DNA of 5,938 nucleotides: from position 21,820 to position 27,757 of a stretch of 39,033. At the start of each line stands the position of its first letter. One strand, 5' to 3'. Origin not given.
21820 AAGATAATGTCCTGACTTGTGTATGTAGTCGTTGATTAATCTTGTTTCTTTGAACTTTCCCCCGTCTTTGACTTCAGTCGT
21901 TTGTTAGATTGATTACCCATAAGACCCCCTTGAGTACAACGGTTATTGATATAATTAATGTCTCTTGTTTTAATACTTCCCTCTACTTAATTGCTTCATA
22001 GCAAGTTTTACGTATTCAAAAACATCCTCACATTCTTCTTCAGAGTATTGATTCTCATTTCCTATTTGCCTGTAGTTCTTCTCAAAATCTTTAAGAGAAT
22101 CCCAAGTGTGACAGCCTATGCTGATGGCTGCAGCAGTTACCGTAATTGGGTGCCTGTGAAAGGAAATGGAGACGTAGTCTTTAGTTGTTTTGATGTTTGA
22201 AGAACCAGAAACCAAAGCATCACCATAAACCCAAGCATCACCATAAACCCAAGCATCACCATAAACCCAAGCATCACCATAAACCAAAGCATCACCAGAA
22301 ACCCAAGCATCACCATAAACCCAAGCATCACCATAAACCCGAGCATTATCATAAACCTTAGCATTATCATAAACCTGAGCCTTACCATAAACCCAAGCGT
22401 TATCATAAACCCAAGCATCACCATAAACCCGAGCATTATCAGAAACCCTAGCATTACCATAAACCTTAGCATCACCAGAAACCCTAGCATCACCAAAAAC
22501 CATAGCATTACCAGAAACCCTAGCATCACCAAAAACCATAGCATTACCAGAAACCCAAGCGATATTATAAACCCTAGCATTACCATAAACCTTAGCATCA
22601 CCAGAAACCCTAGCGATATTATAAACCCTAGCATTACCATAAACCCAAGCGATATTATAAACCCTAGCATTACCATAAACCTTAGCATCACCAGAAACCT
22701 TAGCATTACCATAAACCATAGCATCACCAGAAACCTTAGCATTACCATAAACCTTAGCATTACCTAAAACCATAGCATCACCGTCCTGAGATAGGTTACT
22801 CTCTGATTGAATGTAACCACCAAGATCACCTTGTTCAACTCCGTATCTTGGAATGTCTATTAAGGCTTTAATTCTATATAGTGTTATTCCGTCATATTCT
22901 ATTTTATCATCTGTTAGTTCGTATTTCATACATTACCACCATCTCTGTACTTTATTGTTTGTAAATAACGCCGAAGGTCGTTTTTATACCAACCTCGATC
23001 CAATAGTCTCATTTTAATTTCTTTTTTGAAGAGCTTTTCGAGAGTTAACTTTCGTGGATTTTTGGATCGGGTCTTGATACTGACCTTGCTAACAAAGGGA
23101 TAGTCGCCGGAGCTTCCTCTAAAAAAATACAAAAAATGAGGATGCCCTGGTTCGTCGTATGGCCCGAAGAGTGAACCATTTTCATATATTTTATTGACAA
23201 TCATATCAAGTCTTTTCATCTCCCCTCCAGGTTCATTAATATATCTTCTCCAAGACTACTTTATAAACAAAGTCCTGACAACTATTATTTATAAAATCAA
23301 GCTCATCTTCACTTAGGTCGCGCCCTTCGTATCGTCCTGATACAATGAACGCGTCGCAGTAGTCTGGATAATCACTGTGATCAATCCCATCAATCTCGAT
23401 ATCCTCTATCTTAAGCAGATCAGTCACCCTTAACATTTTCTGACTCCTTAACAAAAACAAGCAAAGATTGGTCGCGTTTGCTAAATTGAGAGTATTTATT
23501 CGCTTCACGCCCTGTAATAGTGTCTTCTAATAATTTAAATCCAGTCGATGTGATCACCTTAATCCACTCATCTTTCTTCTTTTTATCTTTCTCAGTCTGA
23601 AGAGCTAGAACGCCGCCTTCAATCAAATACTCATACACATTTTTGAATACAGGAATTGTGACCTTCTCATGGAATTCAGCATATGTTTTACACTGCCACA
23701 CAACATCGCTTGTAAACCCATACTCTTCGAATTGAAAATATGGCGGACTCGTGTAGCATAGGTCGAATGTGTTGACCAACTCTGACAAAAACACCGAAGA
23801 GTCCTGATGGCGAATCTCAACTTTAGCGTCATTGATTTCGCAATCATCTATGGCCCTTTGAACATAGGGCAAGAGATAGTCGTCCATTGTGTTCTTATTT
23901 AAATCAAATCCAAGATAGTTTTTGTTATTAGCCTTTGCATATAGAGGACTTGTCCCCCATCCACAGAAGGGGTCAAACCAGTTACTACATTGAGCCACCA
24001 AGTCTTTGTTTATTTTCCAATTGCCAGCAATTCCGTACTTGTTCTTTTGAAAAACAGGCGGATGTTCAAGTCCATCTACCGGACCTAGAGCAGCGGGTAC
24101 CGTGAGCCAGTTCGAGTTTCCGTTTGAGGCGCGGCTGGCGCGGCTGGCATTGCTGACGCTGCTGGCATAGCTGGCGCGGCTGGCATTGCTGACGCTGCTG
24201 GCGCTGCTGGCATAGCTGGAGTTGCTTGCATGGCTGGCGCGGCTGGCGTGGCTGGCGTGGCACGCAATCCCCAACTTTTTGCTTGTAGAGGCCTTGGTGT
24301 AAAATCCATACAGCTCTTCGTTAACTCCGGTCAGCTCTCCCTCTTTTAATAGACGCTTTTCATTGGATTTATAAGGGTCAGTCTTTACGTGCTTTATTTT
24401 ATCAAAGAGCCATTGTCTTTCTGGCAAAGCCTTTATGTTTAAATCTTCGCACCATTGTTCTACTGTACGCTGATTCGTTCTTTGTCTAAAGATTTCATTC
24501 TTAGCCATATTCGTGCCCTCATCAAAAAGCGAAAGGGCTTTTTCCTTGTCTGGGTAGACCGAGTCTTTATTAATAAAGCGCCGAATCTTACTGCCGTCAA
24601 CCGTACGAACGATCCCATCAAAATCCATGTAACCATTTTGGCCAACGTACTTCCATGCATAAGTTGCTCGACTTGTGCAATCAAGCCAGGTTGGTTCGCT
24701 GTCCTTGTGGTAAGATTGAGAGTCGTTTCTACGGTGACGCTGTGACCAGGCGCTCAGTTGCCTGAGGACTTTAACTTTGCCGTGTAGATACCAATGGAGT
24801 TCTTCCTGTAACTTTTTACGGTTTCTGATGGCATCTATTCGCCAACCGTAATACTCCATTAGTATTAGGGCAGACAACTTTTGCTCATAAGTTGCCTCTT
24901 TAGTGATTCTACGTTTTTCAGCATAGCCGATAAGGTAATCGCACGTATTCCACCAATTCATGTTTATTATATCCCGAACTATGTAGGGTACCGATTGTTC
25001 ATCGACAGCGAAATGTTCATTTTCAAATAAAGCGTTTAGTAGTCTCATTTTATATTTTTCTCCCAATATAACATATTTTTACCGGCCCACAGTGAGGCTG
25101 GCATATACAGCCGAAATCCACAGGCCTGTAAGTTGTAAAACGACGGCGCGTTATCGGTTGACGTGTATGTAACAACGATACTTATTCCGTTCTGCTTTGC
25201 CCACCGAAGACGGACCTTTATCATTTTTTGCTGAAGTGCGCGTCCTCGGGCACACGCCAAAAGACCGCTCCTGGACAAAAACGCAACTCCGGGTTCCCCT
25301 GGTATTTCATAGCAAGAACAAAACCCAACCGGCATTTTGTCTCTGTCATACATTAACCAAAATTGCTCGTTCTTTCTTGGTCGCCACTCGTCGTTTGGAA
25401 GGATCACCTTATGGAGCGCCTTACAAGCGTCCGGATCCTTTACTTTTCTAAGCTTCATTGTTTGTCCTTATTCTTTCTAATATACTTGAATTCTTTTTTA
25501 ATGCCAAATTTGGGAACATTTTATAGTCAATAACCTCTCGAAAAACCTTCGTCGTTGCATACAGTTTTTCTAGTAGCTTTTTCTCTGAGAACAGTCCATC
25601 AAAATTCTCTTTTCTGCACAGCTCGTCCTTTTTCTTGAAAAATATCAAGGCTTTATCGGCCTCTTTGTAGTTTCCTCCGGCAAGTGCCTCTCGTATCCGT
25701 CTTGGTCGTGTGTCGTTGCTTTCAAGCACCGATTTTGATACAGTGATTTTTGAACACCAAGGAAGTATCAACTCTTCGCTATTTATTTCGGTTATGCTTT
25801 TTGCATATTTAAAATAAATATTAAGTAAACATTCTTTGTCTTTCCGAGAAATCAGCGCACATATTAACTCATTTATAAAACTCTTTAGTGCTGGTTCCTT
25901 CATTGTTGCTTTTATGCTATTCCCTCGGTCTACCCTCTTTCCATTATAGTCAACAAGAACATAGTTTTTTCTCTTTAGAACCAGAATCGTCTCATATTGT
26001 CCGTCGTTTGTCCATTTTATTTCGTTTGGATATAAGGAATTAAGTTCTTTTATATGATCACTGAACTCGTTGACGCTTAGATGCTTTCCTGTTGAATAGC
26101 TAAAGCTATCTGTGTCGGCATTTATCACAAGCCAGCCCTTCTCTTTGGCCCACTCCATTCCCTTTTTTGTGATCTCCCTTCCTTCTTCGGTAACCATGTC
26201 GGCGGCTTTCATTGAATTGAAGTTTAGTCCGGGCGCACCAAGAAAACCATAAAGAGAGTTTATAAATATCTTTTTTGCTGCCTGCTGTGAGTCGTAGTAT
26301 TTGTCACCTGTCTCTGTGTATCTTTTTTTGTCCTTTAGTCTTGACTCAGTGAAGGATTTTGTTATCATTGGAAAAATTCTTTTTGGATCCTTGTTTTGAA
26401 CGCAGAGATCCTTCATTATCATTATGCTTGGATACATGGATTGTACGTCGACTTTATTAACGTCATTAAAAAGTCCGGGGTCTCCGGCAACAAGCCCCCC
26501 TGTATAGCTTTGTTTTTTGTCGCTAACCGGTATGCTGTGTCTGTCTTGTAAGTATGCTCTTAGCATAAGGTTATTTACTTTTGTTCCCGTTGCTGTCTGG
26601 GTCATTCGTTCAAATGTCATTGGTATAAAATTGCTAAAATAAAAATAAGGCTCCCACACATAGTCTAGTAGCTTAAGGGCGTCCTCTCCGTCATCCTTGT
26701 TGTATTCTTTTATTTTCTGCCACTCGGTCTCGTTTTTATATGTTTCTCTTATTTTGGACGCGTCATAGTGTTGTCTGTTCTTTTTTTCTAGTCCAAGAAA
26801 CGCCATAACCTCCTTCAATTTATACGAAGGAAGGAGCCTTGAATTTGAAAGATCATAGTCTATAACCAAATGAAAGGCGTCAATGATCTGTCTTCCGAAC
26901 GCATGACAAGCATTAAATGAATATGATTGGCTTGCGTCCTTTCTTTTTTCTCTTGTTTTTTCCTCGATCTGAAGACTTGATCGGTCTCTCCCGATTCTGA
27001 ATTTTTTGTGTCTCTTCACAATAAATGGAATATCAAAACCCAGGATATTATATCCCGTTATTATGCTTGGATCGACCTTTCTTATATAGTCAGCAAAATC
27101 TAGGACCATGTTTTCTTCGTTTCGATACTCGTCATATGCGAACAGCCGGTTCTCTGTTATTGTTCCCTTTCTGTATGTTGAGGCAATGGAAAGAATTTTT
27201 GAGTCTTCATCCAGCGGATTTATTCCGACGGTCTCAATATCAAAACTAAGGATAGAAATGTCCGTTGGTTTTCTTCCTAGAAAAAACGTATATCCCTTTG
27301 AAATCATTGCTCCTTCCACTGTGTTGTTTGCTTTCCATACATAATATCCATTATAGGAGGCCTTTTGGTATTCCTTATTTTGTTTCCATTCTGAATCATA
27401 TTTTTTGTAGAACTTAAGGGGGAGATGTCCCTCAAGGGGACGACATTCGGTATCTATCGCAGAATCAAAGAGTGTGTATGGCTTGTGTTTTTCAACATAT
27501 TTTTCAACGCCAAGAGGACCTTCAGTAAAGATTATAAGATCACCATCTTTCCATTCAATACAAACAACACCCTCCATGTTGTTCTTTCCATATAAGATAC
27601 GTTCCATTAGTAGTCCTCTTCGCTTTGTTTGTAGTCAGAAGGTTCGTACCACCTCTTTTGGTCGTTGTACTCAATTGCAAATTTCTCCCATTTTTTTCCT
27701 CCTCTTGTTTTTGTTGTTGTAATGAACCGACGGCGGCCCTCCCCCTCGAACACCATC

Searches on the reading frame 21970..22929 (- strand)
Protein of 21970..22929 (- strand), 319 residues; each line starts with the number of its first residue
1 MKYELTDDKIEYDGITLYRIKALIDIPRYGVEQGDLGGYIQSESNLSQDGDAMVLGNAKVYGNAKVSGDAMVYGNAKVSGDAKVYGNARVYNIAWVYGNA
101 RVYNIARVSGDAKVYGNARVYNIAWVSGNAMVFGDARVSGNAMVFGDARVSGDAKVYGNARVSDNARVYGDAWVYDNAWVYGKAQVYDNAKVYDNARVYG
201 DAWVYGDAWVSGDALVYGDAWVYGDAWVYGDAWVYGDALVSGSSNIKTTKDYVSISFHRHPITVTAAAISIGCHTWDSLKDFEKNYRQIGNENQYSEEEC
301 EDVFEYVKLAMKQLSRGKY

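Call 18: search_protein_families(library=phrogs, proteins=[window:21970-22929:-], max_evalue=0.001)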
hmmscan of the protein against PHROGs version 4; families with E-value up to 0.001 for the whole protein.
window:21970-22929:- (319 aa): 12 families
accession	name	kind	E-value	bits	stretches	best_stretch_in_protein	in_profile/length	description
phrog_7964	-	unknown function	6.7e-109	364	2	2-173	27-197/269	-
phrog_5070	-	unknown function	4.2e-87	291.3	2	124-248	53-177/182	-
phrog_20532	-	unknown function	1.2e-25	90.8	1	222-297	1-76/100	-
phrog_20149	-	unknown function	5.2e-17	62.7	1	2-52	4-53/53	-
phrog_36281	-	unknown function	1.1e-10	42.5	2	37-141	163-267/290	-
phrog_31248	-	unknown function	1.2e-10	42.5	0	49-129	69-147/200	-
phrog_5353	-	unknown function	1.2e-06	29.3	1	44-198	19-173/256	-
phrog_8215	-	tail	9.6e-06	25.2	1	63-241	135-311/1000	baseplate wedge initiator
phrog_697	-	head and packaging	3.1e-05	22.4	1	44-170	1144-1267/2079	structural protein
phrog_6566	-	unknown function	0.00036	21.1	0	65-94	85-113/147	-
phrog_4549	-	tail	0.00066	18.9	0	116-212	571-666/869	tail fiber protein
phrog_1469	-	tail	0.00072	17.5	0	46-248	1669-1857/2607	baseplate wedge subunit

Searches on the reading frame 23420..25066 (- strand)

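Call 18: search_protein_families(library=phrogs, proteins=[window:23420-25066:-], max_evalue=0.001)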
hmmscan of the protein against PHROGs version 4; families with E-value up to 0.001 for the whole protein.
window:23420-25066:- (548 aa): 2 families
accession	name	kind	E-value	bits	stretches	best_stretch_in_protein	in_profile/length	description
phrog_67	-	other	3e-08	34.2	1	412-490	120-194/743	DNA methyltransferase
phrog_12517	-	unknown function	4.7e-08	33.6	1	364-470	110-214/316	-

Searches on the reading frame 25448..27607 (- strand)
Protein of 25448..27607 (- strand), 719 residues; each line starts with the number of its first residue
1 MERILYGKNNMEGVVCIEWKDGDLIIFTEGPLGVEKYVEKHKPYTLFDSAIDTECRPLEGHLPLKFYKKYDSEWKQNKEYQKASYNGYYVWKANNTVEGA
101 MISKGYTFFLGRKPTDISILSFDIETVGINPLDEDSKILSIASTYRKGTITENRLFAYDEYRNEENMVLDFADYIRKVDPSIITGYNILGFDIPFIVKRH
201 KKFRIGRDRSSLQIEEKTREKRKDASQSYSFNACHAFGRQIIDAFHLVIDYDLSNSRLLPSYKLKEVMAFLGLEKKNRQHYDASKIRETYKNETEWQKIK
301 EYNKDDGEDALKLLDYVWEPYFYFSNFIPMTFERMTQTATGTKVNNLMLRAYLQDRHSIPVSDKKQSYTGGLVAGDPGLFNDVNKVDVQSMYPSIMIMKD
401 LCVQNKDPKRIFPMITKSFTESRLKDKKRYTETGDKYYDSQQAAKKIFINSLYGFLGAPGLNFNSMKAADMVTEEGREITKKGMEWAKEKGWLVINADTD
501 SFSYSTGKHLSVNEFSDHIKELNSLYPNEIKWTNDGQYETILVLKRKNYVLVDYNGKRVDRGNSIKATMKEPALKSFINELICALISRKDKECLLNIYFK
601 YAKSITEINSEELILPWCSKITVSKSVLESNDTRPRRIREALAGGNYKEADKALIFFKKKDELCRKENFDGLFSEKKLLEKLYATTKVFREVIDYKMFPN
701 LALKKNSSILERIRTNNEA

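Call 18: search_protein_families(library=phrogs, proteins=[window:25448-27607:-], max_evalue=0.001)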
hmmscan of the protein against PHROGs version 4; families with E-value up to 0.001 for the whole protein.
window:25448-27607:- (719 aa): 5 families
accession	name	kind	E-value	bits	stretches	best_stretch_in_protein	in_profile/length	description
phrog_262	-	DNA, RNA and nucleotide metabolism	3.5e-49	168.6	2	89-402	89-418/856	DNA polymerase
phrog_2062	-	DNA, RNA and nucleotide metabolism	1.8e-13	50.9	1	157-401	176-417/502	DNA polymerase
phrog_1918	-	DNA, RNA and nucleotide metabolism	1.6e-08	35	1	417-482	14-79/382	DNA polymerase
phrog_1252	-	DNA, RNA and nucleotide metabolism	2.7e-08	33.8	1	382-558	350-513/663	DNA polymerase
phrog_403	-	DNA, RNA and nucleotide metabolism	6.4e-07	29.6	1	126-316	88-245/321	DNA polymerase exonuclease subunit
